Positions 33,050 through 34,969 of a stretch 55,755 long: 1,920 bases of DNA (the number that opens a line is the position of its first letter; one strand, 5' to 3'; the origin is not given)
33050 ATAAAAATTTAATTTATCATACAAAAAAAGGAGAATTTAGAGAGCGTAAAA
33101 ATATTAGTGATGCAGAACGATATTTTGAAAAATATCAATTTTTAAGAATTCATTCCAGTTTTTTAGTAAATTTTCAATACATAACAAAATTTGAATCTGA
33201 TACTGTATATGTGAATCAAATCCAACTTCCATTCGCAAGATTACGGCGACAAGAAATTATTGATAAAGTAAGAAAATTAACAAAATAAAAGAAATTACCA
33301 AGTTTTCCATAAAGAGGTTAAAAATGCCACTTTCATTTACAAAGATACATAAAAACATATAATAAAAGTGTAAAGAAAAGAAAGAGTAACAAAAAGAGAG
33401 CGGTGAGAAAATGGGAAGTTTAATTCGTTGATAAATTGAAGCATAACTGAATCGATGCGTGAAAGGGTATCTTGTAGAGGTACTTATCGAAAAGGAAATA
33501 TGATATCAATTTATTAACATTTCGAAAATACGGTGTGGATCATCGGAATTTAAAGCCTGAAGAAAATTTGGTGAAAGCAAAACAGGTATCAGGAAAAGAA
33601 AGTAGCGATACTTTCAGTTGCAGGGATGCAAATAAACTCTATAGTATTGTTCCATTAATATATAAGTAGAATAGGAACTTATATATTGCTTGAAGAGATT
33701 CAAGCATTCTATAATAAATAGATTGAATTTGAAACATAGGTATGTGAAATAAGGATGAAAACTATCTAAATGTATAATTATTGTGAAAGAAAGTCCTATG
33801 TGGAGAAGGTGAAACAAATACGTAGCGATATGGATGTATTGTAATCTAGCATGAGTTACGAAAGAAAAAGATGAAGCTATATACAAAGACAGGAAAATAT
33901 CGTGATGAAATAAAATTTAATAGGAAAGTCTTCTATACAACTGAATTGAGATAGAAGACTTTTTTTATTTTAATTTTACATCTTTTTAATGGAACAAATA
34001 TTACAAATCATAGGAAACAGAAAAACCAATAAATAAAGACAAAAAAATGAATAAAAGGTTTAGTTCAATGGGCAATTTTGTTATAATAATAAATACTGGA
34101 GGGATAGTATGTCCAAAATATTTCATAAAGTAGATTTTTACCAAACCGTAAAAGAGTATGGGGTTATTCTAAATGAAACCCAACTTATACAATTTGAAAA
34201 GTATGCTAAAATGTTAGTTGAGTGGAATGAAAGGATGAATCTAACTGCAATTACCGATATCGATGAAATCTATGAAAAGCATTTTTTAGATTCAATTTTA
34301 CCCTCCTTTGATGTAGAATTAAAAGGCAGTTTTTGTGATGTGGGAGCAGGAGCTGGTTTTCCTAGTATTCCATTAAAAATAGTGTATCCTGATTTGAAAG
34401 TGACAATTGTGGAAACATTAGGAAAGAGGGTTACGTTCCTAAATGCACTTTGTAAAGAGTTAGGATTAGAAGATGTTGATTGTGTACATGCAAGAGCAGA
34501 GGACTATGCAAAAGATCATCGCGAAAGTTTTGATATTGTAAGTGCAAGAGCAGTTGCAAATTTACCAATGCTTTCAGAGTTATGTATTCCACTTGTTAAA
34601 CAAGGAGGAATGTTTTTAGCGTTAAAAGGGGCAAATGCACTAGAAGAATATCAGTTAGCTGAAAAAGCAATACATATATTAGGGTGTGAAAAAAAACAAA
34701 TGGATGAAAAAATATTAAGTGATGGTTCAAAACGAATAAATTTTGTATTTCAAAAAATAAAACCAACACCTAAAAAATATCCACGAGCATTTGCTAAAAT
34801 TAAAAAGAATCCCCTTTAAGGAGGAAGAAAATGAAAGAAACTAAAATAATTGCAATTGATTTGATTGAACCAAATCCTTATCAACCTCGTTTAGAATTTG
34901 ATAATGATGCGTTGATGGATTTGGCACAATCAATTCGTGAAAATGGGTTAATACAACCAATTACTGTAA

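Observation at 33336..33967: ORF-free, purine-rich transcription unit of about 600 nt between the LytTR regulator and rsmG: candidate large structured or regulatory RNA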

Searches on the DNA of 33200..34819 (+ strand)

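Call 4: search_rna_families(source=window, start=33200, end=34150, threshold=evalue, max_evalue=10, show_alignments=3)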
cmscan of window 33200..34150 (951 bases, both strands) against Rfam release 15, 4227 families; matches with E-value up to 10: 2.
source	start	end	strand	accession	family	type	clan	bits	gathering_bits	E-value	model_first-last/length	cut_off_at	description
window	33670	33725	-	RF02824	LPR10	Gene; sRNA;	-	16.2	69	5.8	1-94/94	no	Legionella RNA 10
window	33553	33649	+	RF02510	PYLIS_3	Cis-reg;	-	13.1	38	6.3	1-100/100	no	Pyrrolysine insertion sequence mttB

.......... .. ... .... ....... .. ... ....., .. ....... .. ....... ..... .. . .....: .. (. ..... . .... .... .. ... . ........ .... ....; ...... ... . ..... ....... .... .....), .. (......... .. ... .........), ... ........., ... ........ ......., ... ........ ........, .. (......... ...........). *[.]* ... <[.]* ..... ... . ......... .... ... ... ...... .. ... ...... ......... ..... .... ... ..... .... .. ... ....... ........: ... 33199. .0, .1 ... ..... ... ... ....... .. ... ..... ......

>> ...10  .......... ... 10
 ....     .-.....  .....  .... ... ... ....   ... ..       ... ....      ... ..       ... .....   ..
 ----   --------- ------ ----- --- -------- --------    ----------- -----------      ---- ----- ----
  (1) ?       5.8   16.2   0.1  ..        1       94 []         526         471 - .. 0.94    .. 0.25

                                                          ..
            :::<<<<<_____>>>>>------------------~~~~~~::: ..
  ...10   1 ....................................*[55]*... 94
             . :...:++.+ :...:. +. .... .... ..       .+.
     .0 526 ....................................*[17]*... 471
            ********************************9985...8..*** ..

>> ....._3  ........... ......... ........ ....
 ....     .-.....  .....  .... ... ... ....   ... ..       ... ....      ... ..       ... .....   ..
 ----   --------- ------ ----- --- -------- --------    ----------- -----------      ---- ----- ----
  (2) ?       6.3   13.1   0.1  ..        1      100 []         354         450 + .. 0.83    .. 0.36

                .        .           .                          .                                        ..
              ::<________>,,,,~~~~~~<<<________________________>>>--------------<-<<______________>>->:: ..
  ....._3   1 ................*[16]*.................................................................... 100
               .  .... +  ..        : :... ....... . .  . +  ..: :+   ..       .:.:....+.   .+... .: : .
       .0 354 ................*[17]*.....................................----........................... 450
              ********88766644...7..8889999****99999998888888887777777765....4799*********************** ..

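Call 38: build_rna_model(alignment_id=A3, structure=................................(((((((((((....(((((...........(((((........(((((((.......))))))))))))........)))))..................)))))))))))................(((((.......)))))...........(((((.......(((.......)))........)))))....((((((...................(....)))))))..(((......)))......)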
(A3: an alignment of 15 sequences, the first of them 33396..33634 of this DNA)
Model R1 built from alignment A3 (15 sequences, 287 columns); structure: as given.
model positions 250; base pairs 47; branch points 4; effective number of sequences 2.28; information 0.59 bits per position. Calibrated on 0.2 Mb of random sequence (short: E-values are rough).
structure used (alignment columns):
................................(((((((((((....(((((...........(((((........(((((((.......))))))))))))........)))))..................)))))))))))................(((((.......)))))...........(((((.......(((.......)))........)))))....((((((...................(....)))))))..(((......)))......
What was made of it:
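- Tried and rejected: A 250-position model of the 5' domain was used instead (call 38).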

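Call 39: search_with_rna_model(model_id=R1, sources=[window, L001, L002, L003, L004, L005, L006, L007, L008, L009, L010, L011, L012, L013, L014, L015, L016, L017, L018, L019, L020, L021, L022, L023, L024, L025, L026, L027, L028, L029, L030, L034, L035, L036, L037, L038, L039, L040, L041, L042, L043, L044, L045, L059, L061, L062, L063, L064, L065, L066, L067, L068, L069, L070, L071, L072, L073, L074, L075, L076, L077, L078, L079, L080, L081, L082, L083, L084, L085, L086, L087, L088, L089, L090, L091, L092, L093, L094, L095, L096, L097, L098, L099, L100, L101, L102, L103, L104, L105, L106, L107, L108], max_evalue=1, make_alignment=true)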
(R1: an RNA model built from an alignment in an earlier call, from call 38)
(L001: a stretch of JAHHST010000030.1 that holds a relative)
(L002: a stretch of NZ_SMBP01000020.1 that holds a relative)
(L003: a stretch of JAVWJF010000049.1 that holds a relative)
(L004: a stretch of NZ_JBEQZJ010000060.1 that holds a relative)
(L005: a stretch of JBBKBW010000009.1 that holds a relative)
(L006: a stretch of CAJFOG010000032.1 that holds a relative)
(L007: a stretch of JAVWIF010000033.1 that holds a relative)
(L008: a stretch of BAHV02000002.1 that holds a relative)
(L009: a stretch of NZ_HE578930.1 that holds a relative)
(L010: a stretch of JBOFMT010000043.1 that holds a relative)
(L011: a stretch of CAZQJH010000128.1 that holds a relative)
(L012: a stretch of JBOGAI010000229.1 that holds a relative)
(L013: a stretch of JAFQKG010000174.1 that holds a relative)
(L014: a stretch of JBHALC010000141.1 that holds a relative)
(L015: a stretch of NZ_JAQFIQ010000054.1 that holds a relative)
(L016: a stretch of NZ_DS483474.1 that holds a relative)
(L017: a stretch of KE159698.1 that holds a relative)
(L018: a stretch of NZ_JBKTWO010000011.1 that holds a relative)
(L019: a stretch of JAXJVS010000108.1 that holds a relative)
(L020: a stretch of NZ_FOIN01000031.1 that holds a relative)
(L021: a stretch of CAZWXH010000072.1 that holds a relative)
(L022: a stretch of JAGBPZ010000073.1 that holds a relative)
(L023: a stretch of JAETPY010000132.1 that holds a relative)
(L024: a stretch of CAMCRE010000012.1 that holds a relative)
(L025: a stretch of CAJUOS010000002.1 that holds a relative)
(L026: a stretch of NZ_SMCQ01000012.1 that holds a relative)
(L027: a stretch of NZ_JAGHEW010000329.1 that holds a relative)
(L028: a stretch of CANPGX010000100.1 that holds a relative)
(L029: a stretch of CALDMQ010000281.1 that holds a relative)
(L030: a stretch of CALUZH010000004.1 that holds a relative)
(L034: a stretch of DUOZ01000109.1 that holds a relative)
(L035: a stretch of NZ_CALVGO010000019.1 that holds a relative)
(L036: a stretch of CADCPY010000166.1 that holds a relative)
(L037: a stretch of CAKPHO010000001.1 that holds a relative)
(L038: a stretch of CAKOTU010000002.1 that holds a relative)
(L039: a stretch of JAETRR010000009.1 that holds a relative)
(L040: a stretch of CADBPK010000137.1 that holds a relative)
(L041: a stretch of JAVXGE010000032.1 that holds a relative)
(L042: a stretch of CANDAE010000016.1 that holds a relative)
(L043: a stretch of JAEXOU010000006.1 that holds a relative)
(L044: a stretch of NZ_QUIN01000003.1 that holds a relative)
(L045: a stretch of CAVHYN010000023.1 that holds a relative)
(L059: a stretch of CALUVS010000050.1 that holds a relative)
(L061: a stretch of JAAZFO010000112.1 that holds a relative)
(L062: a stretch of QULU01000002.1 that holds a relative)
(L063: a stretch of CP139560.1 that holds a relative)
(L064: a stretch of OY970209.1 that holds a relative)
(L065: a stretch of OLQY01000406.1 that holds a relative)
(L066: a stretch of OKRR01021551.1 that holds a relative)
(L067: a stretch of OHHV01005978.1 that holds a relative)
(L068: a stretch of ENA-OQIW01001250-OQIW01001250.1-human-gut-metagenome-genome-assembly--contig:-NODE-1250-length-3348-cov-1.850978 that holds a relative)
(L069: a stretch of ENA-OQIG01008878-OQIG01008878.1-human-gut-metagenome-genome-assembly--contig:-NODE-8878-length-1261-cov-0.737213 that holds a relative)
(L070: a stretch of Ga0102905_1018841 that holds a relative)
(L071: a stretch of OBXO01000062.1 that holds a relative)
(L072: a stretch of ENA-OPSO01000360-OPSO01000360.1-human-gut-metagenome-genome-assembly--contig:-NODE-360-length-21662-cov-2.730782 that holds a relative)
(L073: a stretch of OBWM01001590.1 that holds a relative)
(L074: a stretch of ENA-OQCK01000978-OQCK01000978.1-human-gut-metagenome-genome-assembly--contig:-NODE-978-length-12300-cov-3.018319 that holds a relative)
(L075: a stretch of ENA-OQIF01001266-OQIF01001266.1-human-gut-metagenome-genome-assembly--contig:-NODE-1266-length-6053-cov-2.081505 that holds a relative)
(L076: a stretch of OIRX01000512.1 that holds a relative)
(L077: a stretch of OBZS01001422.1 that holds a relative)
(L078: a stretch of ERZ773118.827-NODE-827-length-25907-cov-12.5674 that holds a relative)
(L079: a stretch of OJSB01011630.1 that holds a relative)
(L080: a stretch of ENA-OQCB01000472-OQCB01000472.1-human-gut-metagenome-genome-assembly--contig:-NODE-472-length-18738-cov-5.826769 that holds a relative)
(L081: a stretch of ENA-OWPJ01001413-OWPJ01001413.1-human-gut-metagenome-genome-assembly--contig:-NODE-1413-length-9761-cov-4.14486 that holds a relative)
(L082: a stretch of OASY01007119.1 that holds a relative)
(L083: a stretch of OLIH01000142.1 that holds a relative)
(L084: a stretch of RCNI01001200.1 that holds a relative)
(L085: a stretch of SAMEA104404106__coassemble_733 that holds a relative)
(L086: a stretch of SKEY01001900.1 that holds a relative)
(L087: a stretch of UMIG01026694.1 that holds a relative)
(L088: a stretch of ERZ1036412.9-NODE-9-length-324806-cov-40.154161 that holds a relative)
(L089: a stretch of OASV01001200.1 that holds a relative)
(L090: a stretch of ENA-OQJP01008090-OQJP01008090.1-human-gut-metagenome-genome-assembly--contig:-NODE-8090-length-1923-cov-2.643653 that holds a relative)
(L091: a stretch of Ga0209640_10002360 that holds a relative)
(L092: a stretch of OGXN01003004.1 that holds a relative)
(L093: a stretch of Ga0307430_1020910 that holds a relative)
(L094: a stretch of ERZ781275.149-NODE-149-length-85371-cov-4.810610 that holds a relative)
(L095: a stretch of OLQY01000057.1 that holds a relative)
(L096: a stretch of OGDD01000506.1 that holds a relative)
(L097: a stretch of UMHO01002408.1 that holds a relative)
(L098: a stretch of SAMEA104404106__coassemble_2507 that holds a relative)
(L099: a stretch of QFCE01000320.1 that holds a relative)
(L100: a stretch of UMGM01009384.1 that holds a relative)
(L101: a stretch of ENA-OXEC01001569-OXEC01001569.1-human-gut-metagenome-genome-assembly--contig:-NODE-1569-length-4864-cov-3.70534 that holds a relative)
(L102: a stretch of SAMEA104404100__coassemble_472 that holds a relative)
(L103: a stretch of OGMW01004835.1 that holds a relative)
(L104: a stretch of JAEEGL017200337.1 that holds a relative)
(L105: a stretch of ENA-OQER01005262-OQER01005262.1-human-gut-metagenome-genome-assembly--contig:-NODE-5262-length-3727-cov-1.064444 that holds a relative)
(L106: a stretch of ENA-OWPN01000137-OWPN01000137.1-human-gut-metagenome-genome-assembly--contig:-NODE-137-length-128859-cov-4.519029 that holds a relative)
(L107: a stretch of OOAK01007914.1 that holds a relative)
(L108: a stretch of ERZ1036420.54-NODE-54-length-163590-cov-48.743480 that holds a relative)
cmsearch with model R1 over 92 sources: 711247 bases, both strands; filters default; matches with E-value up to 1: 67.
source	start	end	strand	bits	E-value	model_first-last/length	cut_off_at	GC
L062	2870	3126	+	259.9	5.9e-70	1-250/250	no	0.39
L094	8929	9185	+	259.9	5.9e-70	1-250/250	no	0.39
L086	1280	1536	-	259.9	6.1e-70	1-250/250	no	0.38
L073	9507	9762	-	255.6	9.5e-69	1-250/250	no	0.39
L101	2696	2951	+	255.6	9.5e-69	1-250/250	no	0.39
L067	1679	1934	+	253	5e-68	1-250/250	no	0.39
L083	81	336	-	252.4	7.3e-68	1-250/250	no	0.38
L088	4498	4753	+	252.4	7.3e-68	1-250/250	no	0.38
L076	2093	2348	+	250.8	2e-67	1-250/250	no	0.38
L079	1638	1893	+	250.8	2e-67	1-250/250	no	0.38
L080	826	1081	-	250.8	2e-67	1-250/250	no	0.38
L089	3972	4227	-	250.8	2e-67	1-250/250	no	0.38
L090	996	1251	+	250.8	2e-67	1-250/250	no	0.38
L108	5450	5705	+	250.8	2e-67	1-250/250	no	0.38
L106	3103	3364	+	246.2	4e-66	1-250/250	no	0.38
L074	2193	2447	-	246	4.4e-66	1-250/250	no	0.38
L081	9438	9687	-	241.9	6e-65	1-250/250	no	0.36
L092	8270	8519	-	241.9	6e-65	1-250/250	no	0.36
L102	1106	1350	+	228.1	4.3e-61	1-250/250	no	0.39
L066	844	1105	-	227.8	5.2e-61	1-250/250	no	0.38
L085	7373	7619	+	221.5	2.9e-59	1-250/250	no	0.38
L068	180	441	+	219.2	1.3e-58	1-250/250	no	0.37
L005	1729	1982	+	213.6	4.6e-57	1-250/250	no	0.37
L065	5736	5989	-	213.6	4.6e-57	1-250/250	no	0.37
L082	1607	1856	-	213.2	6.2e-57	1-250/250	no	0.36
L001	842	1079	+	211.3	2.1e-56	1-250/250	no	0.34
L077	963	1216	-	210.3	3.9e-56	1-250/250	no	0.36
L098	153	392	+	199.1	5.2e-53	1-250/250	no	0.41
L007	3121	3342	+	181.8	3.4e-48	1-250/250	no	0.32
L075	1181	1416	+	169.8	7.6e-45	1-250/250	no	0.34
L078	803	1038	-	169.8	7.6e-45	1-250/250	no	0.34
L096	6727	6962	+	169.8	7.6e-45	1-250/250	no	0.34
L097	787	1022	-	169.8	7.6e-45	1-250/250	no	0.34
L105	920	1154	-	166.9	4.7e-44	1-250/250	no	0.34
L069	1060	1261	+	148.2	7.6e-39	1-215/250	3'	0.33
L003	2538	2750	+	145.2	5.2e-38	1-250/250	no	0.35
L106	1681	1915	+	140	1.5e-36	1-250/250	no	0.38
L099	6576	6800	+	138.8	3.3e-36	1-250/250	no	0.37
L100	1587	1811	-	138.8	3.3e-36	1-250/250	no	0.37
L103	2667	2891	-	136.7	1.2e-35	1-250/250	no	0.37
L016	3035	3259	+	136.6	1.3e-35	1-250/250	no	0.37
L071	2292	2516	+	136.6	1.3e-35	1-250/250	no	0.37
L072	6687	6911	-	136.1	1.8e-35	1-250/250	no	0.37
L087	124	348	+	136.1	1.8e-35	1-250/250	no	0.37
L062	1868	2128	+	100.6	1.4e-25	1-250/250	no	0.38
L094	7927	8187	+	100.6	1.4e-25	1-250/250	no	0.38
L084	1904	1999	+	84.7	3.9e-21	1-94/250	3'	0.38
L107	1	49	-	43.9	8.9e-10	1-49/250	3'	0.37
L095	3002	3045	-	28.5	1.7e-05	1-250/250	no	0.36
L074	3318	3352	-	27.8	2.6e-05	1-250/250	no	0.43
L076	1186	1220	+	27.8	2.6e-05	1-250/250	no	0.43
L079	731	765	+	27.8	2.6e-05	1-250/250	no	0.43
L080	1954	1988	-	27.8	2.6e-05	1-250/250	no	0.43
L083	1209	1243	-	27.8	2.6e-05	1-250/250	no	0.43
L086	2409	2443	-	27.8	2.6e-05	1-250/250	no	0.43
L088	3591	3625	+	27.8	2.6e-05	1-250/250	no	0.43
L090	90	124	+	27.8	2.6e-05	1-250/250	no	0.43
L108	4543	4577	+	27.8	2.6e-05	1-250/250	no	0.43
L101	1789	1823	+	27.8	2.6e-05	1-250/250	no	0.43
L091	2059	2083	+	25.1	0.00016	1-250/250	no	0.56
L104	3606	3640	-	25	0.00016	1-250/250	no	0.51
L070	793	817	-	24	0.00031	1-250/250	no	0.48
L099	4050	4137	+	15.2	0.089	38-125/250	no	0.34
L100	4250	4337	-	15.2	0.089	38-125/250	no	0.34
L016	7391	7484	+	13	0.35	36-127/250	no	0.27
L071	6648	6741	+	13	0.35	36-127/250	no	0.27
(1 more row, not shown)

Alignment A4: 67 matches aligned to the model, 316 columns, each read 5' to 3' on its own strand. Consensus structure (alignment columns), stored with it:
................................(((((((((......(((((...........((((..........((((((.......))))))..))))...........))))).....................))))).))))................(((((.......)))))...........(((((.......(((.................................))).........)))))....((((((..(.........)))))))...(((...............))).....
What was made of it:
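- The leader copies are the degenerate ones: 100-140 bits against 200-260 bits (call 39).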
